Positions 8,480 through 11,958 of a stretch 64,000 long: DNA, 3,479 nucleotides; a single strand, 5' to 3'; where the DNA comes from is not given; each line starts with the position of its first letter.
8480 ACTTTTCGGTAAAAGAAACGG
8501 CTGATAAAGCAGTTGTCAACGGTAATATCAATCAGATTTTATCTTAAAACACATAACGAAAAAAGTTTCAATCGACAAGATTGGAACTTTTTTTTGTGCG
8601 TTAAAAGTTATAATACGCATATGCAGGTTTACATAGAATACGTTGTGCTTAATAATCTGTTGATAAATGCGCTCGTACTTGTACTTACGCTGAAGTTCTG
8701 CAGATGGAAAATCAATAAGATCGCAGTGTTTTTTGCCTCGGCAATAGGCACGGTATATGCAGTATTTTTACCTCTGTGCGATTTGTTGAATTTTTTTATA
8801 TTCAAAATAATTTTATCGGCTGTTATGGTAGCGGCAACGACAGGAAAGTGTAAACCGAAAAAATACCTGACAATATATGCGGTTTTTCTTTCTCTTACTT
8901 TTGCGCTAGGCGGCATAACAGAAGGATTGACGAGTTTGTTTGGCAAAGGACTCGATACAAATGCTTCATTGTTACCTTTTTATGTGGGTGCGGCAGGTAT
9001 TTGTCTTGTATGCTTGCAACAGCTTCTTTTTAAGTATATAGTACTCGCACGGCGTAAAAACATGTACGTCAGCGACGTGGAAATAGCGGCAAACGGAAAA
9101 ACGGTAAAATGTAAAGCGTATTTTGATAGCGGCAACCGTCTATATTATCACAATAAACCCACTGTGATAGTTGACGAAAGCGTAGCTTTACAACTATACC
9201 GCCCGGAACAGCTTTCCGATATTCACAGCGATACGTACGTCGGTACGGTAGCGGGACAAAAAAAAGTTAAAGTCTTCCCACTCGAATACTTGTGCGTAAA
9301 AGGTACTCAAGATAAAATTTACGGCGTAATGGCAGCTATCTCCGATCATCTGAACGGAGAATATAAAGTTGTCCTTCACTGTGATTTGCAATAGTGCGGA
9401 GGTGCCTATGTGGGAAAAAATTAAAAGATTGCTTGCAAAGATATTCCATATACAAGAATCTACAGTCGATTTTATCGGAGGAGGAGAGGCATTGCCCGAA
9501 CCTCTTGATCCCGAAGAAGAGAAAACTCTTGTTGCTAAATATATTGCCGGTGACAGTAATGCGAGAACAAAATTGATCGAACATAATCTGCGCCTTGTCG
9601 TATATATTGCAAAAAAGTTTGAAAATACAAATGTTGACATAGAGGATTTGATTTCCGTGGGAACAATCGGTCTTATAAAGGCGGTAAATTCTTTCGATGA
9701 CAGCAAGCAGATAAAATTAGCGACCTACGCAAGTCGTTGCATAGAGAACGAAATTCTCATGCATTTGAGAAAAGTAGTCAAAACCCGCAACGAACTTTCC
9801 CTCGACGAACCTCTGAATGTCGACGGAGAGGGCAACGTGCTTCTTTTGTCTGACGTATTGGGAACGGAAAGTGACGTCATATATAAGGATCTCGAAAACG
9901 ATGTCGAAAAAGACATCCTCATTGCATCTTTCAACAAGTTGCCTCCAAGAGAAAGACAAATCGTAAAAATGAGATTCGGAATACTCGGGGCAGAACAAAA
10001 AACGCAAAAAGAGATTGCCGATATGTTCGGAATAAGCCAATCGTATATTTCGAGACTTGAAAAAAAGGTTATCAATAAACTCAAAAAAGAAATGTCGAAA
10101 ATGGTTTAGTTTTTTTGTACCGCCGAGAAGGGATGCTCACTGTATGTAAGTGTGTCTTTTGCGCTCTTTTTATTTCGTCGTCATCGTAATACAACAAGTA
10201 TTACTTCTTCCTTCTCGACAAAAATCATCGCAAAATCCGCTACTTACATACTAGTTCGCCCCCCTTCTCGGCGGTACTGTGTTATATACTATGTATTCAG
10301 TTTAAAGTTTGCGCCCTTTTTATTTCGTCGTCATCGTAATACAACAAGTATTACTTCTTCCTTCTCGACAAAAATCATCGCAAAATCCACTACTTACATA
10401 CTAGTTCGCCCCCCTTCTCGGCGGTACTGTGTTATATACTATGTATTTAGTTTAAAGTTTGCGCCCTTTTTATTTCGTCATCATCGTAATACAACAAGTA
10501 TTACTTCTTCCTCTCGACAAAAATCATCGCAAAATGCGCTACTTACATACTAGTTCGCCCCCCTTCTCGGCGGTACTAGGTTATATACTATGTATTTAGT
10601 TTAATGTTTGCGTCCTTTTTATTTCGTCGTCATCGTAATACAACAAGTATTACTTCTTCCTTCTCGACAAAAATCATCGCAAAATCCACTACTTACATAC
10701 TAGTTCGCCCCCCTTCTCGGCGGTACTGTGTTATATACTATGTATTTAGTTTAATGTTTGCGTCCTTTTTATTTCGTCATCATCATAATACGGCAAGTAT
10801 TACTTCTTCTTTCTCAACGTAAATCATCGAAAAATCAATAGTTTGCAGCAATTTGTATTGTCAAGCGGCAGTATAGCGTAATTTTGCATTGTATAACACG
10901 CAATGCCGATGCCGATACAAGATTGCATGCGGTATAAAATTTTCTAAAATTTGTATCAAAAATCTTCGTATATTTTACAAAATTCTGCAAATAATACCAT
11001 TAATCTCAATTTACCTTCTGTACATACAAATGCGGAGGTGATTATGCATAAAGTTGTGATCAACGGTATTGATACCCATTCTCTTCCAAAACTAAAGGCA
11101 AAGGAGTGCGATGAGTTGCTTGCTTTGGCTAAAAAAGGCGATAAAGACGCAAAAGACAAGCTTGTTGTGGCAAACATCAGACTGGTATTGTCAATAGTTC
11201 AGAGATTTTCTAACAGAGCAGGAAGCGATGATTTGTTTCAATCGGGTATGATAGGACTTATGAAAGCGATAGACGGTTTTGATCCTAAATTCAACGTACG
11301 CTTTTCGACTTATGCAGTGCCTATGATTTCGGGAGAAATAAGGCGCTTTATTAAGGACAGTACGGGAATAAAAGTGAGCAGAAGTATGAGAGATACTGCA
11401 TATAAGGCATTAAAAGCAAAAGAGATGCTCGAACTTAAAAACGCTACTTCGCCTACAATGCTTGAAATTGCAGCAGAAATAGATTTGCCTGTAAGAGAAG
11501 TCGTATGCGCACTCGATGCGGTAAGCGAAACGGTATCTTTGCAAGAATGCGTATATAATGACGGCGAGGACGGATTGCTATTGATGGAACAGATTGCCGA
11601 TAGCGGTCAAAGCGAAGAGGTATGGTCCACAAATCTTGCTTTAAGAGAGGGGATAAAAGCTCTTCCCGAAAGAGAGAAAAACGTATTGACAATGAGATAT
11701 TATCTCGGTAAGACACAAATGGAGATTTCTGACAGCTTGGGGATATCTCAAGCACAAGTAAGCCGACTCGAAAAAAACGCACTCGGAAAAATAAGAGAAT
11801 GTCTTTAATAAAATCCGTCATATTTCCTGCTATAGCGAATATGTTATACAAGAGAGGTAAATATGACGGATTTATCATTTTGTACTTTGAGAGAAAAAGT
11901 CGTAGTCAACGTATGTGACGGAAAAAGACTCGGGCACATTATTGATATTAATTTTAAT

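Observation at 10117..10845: Unexplained 150-bp tandem array with an inverted left arm fills the sigE-sigG gap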

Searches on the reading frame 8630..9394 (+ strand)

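Call 54: search_protein_families(library=ncbifam, proteins=[window:8630-9394:+], max_evalue=1e-10)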
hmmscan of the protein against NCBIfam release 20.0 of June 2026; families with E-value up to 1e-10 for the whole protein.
window:8630-9394:+ (254 aa): 1 family
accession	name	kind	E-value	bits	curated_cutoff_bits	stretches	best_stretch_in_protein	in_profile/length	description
TIGR02854.1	spore_II_GA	equivalog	1e-24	87.4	209.55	1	1-200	4-216/293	sigma-E processing peptidase SpoIIGA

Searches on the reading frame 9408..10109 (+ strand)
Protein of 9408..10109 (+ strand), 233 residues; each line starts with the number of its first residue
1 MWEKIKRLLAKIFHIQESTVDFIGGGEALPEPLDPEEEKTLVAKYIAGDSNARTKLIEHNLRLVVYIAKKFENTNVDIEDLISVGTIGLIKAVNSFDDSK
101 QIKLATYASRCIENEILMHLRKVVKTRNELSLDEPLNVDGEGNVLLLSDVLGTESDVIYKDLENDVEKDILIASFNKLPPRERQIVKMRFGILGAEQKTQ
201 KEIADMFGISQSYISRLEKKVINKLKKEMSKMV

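Call 54: search_protein_families(library=ncbifam, proteins=[window:9408-10109:+], max_evalue=1e-10)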
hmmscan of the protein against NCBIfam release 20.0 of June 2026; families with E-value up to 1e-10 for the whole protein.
window:9408-10109:+ (233 aa): 39 families (the best 25 are shown)
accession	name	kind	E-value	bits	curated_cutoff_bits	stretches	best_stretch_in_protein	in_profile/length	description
NF006158.0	PRK08301.1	equivalog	2.1e-106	354.8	339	1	5-233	14-241/241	RNA polymerase sporulation sigma factor SigE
TIGR02835.1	spore_sigmaE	equivalog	3.1e-102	340.9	348.6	1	7-233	8-234/234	RNA polymerase sporulation sigma factor SigE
NF004471.0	PRK05803.1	subfamily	1.5e-80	269.8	252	1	10-231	10-230/235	RNA polymerase sporulation sigma factor SigK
TIGR02846.1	spore_sigmaK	equivalog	6e-78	261.5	298.65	1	11-229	8-226/227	RNA polymerase sporulation sigma factor SigK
TIGR02980.1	SigBFG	subfamily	3.2e-36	125.1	234.35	2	50-122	2-74/227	SigB/SigF/SigG family RNA polymerase sigma factor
NF006071.0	PRK08215.1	equivalog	1.8e-34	119.5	372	2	33-127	19-113/258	RNA polymerase sporulation sigma factor SigG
TIGR02937.1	sigma70-ECF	superfamily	8.5e-34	116.6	42.9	1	52-229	2-165/165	sigma-70 family RNA polymerase sigma factor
NF004052.0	PRK05572.1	subfamily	9.3e-34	117.1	311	2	33-122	14-103/252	SigF/SigG family RNA polymerase sporulation sigma factor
TIGR02885.1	spore_sigF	equivalog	4.1e-33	115.1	321.45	2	41-122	1-82/231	RNA polymerase sporulation sigma factor SigF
TIGR02997.1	Sig70-cyanoRpoD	subfamily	1.4e-32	113.1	384.5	2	42-116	65-139/298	RNA polymerase sigma factor, RpoD/SigA family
TIGR02850.1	spore_sigG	equivalog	6.4e-32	111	457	2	33-131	16-114/254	RNA polymerase sporulation sigma factor SigG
TIGR02394.1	rpoS_proteo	equivalog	4.2e-31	108.5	378.7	1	33-116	28-111/285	RNA polymerase sigma factor RpoS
NF041931.2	MzaA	equivalog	3.5e-29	102.2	800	1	32-114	457-538/726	MZA anti-phage system associated sigma-70 family RNA polymerase sigma factor MzaA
TIGR02393.1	RpoD_Cterm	equivalog_domain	5.1e-29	101.6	354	2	52-114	1-63/238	RNA polymerase sigma factor RpoD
NF004207.0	PRK05657.1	equivalog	4.8e-28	98.5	394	1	33-116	71-154/329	RNA polymerase sigma factor RpoS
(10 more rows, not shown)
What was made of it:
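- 9408..10109 (+): sigE (pro-sigma-E), upstream flank; stop codon TAG at 10107-10109, followed by T7. NCBIfam NF006158 SigE 354.8 bits, cut-off 339 (call 54).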

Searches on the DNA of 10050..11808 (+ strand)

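Call 22: search_dna_similar(query=window:10105-10470:+, collection=plasmids, mode=distant, max_evalue=0.01)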
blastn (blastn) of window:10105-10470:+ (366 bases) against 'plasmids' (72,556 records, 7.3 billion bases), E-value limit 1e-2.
No match.

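Call 23: search_dna_similar(query=window:10105-10470:+, collection=phages, mode=distant, max_evalue=0.01)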
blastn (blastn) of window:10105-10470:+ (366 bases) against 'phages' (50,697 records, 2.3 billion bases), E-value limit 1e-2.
No match.
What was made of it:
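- On Classical MITE: No hit in the plasmid or phage collections (calls 22, 23).
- Tried and rejected: blastn of the element against plasmids and phages: no match (calls 22, 23).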

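Call 29: search_rna_families(source=window, start=10050, end=11050, threshold=evalue, max_evalue=5)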
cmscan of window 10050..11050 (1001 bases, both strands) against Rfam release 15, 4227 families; matches with E-value up to 5: 7.
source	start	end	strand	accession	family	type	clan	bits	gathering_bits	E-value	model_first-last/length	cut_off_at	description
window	10917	11009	-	RF01287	snoR27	Gene; snRNA; snoRNA; CD-box;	CL00079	22.5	41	1.3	1-94/94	no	Small nucleolar RNA snoR27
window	10446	10486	-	RF01829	sR6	Gene; snRNA; snoRNA; CD-box;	-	22.2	60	0.92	1-53/53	no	sR6 snoRNA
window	10745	10785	-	RF01829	sR6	Gene; snRNA; snoRNA; CD-box;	-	20.2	60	2.4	1-53/53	no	sR6 snoRNA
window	10595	10635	-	RF01829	sR6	Gene; snRNA; snoRNA; CD-box;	-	19.1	60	4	1-53/53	no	sR6 snoRNA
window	10583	10647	-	RF02688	RAGATH-13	Gene; ribozyme;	-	17.7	80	2.3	1-95/95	no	RAGATH-13 RNA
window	10846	11038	-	RF00028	Intron_gpI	Intron;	-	13.6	50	1.2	1-253/253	no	Group I catalytic intron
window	10970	11004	-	RF00002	5_8S_rRNA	Gene; rRNA;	CL00112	10.4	42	5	58-92/154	no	5.8S ribosomal RNA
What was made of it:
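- On Any curated RNA family (Rfam 15): The permissive scan of 10050-11050 (E up to 5) gives only hits with E about 1 or worse, far below the gathering scores (call 29).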

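Call 50: search_rna_families(sources=[L126, L123, L131], threshold=gathering)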
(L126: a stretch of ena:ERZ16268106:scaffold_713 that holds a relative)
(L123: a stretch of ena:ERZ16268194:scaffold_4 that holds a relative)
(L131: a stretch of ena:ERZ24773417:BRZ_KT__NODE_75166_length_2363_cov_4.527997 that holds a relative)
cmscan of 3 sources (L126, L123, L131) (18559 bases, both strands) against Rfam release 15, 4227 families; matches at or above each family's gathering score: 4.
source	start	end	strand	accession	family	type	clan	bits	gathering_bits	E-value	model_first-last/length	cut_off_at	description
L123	5700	6024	+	RF00010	RNaseP_bact_a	Gene; ribozyme;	CL00002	271.6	100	4.3e-88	1-367/367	no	Bacterial RNase P class A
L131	246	428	-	RF00174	Cobalamin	Cis-reg; riboswitch;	CL00101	98.8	31.5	5.4e-24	1-189/189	no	Cobalamin riboswitch aptamer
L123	475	660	-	RF00174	Cobalamin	Cis-reg; riboswitch;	CL00101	90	31.5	1.8e-21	1-189/189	no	Cobalamin riboswitch aptamer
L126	3069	3250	-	RF00174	Cobalamin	Cis-reg; riboswitch;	CL00101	88.7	31.5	4.2e-21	1-189/189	no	Cobalamin riboswitch aptamer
